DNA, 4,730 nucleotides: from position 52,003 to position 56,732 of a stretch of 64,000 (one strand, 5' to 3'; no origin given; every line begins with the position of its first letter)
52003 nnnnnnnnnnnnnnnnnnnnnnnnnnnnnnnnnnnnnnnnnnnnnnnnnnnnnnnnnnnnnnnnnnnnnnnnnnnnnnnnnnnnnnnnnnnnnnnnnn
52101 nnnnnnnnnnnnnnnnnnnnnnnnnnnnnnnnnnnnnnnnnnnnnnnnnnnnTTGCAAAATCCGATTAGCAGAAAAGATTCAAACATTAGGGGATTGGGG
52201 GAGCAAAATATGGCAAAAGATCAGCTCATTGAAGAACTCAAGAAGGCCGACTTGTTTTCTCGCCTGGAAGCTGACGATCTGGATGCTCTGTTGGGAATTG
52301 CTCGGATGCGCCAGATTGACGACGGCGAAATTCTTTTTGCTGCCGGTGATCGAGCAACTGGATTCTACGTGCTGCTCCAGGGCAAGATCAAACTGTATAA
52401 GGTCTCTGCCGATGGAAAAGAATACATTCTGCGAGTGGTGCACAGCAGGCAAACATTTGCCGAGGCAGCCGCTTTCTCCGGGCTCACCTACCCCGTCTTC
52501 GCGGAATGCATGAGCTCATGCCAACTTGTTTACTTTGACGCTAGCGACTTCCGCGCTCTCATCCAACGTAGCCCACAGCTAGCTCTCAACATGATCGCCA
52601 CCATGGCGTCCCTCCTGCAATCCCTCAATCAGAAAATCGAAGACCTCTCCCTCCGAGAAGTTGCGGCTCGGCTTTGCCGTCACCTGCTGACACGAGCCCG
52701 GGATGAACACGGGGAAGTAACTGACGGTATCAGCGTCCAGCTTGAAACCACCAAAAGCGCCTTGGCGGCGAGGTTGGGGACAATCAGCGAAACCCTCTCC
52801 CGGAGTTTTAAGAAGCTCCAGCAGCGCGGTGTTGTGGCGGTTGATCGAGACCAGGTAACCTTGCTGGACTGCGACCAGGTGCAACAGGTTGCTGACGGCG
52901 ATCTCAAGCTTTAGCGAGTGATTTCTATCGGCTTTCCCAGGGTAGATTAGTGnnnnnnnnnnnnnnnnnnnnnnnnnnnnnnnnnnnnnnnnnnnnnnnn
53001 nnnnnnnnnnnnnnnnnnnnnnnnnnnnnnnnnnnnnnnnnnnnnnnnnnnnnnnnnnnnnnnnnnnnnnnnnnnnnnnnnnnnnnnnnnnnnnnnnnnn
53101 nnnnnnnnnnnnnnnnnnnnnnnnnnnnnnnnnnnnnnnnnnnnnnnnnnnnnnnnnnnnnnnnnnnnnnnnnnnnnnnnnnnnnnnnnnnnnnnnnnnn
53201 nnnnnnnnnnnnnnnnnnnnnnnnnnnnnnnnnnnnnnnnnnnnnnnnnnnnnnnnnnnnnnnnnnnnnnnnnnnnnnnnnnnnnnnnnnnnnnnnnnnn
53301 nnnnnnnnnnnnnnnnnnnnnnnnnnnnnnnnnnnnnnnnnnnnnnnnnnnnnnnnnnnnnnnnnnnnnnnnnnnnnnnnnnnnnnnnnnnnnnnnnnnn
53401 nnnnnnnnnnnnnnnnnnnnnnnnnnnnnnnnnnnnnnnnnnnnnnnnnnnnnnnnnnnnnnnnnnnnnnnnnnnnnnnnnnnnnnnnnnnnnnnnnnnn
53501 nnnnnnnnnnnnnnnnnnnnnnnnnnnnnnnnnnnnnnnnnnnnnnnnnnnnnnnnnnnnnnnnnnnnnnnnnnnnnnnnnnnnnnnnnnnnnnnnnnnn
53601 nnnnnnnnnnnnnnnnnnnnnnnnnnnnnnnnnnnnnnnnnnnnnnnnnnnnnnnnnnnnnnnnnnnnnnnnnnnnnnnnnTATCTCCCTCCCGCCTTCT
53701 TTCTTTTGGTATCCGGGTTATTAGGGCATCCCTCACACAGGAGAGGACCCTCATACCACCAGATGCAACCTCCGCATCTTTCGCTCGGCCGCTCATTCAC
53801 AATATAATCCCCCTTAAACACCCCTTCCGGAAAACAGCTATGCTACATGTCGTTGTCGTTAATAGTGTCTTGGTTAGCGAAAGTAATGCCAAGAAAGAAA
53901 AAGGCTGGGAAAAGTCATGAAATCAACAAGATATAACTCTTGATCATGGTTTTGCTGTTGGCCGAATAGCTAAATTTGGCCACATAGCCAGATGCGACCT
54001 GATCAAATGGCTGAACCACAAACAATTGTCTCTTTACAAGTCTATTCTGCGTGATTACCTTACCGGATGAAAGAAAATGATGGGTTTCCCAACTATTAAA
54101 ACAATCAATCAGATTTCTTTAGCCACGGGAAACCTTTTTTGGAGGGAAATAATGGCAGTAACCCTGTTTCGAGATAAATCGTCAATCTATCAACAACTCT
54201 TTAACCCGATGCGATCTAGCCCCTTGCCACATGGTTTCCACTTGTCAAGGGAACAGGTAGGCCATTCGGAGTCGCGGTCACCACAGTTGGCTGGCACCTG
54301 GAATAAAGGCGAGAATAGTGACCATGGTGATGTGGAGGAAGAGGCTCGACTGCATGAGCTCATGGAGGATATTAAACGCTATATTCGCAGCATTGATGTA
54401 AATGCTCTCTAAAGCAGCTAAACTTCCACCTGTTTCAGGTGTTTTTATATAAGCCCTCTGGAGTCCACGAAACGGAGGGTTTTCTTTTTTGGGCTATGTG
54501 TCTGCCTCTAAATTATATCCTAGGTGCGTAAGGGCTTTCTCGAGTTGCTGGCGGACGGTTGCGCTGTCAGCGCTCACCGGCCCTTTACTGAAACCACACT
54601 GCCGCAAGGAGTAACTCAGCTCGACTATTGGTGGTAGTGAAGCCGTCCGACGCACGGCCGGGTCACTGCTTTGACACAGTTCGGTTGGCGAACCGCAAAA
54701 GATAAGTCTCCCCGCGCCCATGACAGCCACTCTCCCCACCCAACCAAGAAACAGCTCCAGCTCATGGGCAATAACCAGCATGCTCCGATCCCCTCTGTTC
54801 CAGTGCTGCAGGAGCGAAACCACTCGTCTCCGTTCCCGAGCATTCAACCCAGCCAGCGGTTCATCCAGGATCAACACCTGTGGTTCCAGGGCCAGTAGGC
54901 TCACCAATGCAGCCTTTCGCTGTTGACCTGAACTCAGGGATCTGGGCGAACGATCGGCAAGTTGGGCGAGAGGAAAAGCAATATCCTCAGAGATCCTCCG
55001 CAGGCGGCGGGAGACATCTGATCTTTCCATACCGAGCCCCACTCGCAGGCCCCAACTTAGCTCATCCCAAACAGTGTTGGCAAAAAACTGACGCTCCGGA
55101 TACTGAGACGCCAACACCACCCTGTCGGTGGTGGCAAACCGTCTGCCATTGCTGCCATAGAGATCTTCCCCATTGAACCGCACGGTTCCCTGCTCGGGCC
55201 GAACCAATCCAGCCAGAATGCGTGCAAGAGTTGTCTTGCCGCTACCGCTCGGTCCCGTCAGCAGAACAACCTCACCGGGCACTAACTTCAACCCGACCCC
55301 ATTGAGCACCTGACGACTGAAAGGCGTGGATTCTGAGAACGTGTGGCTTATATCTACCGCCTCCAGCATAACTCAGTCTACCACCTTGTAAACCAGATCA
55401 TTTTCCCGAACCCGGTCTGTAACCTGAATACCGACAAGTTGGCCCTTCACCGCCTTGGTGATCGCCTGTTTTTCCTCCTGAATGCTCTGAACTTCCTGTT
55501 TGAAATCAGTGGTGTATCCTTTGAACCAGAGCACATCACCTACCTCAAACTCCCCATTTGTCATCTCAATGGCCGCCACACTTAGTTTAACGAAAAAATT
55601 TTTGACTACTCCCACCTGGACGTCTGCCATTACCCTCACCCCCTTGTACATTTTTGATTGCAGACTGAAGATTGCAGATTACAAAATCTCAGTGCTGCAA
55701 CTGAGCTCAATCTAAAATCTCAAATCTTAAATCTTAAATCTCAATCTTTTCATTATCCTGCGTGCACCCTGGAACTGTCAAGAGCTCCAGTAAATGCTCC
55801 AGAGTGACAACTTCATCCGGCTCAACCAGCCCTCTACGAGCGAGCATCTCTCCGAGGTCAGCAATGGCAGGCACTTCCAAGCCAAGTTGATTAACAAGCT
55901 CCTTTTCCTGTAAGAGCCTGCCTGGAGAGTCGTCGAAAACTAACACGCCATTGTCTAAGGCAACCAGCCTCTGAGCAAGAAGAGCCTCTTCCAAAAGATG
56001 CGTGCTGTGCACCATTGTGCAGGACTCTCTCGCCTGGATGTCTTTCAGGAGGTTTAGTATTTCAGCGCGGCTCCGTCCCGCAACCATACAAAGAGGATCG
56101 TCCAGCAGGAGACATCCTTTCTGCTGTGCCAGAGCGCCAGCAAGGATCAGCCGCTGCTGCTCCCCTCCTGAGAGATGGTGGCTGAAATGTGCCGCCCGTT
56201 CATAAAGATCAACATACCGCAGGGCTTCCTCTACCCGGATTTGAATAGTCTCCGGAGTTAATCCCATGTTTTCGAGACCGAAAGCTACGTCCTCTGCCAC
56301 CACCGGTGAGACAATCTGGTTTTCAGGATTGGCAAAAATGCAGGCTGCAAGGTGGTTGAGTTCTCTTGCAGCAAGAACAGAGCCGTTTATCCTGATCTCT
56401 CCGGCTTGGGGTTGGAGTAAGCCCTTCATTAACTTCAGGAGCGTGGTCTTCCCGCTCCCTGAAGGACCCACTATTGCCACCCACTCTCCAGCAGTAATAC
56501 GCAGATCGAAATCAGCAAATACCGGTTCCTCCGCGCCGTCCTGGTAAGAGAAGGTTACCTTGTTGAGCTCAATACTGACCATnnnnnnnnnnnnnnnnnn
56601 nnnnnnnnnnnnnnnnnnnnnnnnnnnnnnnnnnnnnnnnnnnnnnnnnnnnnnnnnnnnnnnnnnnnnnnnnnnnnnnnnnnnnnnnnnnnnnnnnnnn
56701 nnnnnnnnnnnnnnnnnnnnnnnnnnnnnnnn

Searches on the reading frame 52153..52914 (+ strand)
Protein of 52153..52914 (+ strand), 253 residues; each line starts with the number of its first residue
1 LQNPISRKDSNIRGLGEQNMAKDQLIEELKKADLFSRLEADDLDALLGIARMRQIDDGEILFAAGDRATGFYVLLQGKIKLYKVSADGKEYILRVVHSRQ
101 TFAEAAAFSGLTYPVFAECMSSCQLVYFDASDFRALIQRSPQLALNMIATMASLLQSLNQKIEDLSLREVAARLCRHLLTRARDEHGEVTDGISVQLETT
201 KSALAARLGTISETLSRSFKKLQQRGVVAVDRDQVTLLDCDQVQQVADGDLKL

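Call 66: search_protein_families(library=pfam, proteins=[window:52153-52914:+], max_evalue=0.001)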
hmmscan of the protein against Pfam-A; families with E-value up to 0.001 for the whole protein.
window:52153-52914:+ (253 aa): 2 families
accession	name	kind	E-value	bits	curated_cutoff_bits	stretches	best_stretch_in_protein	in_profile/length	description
PF00027.35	cNMP_binding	-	7.7e-20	71.1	27.5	1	53-139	2-88/89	Cyclic nucleotide-binding domain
PF13545.12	HTH_Crp_2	-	3.2e-13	49.9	27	1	172-244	1-68/70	Crp-like helix-turn-helix domain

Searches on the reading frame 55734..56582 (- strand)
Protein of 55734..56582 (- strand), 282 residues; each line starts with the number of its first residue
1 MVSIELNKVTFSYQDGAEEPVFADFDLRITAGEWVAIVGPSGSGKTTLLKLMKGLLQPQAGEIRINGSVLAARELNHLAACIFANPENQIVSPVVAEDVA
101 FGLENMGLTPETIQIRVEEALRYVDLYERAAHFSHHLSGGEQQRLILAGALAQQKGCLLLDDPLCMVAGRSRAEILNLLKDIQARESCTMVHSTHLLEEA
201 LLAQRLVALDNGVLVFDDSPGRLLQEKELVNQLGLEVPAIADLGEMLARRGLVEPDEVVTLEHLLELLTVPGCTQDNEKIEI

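Call 50: search_protein_families(library=pfam, proteins=[window:55734-56582:-], max_evalue=0.001)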
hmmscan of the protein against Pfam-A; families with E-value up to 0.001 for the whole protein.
window:55734-56582:- (282 aa): 4 families
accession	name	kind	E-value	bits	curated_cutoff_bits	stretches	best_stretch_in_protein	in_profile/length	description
PF00005.33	ABC_tran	-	3.8e-26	92.7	25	1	24-164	3-136/137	ABC transporter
PF13555.12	AAA_29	-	3.1e-05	24.1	27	1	25-68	15-57/61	P-loop containing region of AAA domain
PF13401.12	AAA_22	-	0.00026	21.7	27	0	35-95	8-33/130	AAA domain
PF13304.12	AAA_21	-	0.0009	19.8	27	0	36-59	3-26/304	AAA domain, putative AbiEii toxin, Type IV TA system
